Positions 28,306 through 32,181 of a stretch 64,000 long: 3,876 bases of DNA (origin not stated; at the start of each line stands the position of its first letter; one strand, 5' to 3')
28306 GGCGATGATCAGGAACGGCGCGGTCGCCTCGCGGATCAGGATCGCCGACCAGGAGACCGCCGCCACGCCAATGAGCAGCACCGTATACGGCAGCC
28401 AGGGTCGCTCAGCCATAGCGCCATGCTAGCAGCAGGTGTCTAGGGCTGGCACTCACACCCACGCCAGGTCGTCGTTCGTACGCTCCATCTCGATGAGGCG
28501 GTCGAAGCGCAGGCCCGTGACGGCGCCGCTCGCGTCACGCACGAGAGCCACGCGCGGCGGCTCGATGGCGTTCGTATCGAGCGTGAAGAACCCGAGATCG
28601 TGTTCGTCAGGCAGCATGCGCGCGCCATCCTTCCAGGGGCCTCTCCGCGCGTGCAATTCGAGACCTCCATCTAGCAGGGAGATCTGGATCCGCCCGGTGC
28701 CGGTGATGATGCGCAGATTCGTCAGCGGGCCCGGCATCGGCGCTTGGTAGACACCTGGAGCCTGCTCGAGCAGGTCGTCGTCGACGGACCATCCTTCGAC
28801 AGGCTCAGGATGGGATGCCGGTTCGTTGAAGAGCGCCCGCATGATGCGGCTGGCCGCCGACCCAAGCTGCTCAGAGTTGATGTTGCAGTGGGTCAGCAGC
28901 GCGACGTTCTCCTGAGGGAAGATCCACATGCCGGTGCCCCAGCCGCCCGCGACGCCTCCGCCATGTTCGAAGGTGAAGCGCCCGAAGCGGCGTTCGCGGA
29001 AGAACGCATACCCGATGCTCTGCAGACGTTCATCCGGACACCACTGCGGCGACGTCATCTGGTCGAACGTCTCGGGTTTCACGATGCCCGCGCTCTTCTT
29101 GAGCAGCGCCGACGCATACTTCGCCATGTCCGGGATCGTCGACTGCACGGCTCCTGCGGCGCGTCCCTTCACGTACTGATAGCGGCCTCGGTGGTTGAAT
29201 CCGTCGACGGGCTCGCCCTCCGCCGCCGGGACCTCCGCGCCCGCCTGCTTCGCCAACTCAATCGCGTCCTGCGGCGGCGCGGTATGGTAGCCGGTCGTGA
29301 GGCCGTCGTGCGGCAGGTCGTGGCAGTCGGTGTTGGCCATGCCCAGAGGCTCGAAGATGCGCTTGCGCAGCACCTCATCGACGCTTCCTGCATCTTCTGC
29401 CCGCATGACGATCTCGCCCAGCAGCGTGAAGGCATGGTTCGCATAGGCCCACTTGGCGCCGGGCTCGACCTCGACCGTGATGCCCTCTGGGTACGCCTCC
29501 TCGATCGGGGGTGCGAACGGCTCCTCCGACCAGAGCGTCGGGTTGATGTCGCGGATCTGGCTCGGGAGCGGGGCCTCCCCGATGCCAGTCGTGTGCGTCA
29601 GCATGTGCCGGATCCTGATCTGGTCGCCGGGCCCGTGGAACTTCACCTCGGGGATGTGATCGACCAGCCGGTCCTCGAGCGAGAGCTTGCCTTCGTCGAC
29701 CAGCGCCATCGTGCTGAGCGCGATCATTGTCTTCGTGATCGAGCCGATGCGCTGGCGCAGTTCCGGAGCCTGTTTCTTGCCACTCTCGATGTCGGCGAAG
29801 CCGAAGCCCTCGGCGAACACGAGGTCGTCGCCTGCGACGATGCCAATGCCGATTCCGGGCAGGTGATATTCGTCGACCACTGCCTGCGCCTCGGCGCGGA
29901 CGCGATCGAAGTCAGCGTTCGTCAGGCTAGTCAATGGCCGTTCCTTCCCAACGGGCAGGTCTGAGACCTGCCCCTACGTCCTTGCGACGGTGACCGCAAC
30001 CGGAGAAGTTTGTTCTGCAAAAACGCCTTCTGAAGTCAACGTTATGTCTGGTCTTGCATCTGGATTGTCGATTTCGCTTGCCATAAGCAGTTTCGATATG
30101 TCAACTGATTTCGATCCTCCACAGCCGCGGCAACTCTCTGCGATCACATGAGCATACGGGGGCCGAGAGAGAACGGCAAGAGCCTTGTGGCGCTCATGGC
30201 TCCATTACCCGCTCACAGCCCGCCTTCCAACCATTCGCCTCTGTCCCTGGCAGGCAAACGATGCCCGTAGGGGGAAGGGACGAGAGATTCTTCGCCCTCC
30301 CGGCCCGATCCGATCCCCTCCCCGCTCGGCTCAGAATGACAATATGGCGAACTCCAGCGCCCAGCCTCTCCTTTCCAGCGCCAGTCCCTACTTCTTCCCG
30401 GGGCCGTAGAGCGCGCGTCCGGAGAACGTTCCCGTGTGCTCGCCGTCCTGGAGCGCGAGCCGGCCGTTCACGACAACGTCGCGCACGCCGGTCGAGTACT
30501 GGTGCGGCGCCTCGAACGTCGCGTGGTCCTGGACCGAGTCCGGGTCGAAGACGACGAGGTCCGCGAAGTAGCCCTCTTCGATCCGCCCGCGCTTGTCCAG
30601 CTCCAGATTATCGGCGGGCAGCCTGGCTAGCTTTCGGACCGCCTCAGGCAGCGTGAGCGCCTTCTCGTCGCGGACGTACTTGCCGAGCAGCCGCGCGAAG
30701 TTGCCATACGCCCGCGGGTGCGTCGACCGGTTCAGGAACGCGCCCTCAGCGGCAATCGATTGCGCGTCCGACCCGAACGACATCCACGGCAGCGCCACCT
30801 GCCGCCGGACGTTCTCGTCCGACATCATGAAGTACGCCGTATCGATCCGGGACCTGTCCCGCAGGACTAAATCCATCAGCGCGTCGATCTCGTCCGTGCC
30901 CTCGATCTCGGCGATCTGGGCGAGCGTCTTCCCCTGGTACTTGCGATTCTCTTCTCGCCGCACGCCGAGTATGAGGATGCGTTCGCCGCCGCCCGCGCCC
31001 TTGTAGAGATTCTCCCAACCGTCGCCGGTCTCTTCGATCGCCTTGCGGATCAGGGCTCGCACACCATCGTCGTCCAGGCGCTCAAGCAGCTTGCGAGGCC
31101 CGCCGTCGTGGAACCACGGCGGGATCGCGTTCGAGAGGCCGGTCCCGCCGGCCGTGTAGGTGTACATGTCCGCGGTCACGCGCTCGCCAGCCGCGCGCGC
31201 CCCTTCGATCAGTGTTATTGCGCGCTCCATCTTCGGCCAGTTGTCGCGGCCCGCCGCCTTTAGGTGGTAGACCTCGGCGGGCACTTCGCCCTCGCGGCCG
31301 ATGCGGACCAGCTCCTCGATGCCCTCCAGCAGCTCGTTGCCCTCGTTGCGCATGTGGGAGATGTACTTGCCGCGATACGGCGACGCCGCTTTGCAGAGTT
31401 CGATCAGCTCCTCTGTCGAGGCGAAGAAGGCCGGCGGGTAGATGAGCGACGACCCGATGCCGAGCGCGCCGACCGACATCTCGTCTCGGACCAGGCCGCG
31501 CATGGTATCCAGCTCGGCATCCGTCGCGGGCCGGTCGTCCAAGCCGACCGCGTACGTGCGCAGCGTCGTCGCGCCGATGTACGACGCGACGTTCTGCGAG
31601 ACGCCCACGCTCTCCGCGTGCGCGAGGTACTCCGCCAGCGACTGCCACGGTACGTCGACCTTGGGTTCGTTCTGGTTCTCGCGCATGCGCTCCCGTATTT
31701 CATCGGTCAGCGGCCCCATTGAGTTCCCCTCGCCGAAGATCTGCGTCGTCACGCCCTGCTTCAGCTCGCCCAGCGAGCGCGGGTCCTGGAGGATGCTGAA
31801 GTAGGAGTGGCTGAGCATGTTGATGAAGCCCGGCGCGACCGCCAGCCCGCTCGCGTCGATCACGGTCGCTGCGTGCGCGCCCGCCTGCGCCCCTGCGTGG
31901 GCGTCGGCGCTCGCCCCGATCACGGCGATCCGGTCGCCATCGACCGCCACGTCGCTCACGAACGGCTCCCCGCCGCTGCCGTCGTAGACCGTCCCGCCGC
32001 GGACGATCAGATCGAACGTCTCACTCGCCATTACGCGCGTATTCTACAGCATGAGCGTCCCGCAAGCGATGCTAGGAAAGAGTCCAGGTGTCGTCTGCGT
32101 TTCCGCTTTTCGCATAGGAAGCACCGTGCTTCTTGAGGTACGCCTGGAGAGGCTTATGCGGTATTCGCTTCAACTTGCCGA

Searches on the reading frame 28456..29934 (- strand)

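Call 80: search_protein_families(library=pfam, proteins=[window:28456-29934:-], max_evalue=0.00001)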
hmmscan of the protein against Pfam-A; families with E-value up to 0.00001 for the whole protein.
window:28456-29934:- (493 aa): 1 family
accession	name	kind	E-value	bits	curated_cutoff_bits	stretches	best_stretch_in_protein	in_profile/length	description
PF00144.29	Beta-lactamase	-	2.1e-51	175.5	27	1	14-356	3-315/329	Beta-lactamase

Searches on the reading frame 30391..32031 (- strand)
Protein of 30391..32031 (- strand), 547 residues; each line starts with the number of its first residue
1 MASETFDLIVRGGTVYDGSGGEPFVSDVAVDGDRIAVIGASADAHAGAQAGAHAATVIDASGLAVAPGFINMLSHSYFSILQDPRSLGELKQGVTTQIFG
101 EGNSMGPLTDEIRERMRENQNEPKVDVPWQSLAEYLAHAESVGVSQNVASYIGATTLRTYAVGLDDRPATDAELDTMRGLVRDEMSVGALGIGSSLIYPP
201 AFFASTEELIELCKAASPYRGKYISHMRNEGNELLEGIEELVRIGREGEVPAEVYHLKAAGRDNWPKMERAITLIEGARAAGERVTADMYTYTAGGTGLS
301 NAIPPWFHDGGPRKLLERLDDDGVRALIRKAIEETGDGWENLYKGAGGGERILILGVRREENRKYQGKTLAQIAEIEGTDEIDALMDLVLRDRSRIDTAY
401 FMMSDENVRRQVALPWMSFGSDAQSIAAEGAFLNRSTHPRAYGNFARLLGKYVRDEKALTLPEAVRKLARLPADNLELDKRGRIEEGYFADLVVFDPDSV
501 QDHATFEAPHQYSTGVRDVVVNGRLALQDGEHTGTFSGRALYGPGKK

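Call 80: search_protein_families(library=pfam, proteins=[window:30391-32031:-], max_evalue=0.00001)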
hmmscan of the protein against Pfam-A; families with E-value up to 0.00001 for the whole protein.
window:30391-32031:- (547 aa): 2 families
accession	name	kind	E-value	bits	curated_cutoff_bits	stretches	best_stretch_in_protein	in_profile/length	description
PF07969.17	Amidohydro_3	-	7.2e-22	78.9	29.7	1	57-525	2-470/472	Amidohydrolase family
PF01979.26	Amidohydro_1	-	1.8e-08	34.5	25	1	417-525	245-344/345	Amidohydrolase family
